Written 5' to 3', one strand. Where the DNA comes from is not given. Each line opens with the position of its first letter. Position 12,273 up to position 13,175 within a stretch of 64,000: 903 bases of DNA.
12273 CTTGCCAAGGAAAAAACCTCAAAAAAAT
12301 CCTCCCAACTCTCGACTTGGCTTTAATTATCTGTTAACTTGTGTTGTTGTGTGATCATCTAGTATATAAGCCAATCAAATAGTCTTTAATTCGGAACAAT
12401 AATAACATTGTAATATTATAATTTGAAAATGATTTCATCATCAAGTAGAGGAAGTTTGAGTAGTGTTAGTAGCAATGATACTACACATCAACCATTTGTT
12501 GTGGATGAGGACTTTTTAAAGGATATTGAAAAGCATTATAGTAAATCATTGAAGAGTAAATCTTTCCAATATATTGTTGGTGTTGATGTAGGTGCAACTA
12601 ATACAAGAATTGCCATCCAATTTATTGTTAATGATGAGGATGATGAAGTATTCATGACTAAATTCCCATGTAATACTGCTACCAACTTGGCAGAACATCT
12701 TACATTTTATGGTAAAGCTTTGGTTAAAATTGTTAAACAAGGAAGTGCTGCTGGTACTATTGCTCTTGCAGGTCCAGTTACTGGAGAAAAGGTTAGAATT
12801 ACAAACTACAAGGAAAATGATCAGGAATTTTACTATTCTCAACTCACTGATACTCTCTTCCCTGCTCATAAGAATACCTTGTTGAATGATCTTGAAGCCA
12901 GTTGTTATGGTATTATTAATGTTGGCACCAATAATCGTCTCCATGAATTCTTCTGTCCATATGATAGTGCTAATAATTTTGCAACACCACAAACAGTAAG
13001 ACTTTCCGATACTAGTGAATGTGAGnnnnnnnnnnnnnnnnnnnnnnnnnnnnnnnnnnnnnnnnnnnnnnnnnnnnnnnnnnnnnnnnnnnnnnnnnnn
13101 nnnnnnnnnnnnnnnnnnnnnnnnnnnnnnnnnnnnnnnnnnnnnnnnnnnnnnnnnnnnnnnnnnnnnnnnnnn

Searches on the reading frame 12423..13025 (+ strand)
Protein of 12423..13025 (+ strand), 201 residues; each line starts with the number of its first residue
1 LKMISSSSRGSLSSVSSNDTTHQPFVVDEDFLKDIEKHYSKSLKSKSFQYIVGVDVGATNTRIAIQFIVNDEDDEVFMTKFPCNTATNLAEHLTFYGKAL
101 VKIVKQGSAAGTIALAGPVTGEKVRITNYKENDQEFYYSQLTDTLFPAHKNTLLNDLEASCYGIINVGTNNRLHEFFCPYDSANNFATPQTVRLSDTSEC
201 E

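Call 51: search_protein_families(library=pfam, proteins=[window:12423-13025:+], max_evalue=0.0001)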
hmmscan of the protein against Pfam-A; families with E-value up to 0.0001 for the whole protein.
window:12423-13025:+ (201 aa): 1 family
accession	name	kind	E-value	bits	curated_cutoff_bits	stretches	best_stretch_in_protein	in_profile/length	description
PF02685.22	Glucokinase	-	3e-10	40.1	22.1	1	55-171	4-113/314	Glucokinase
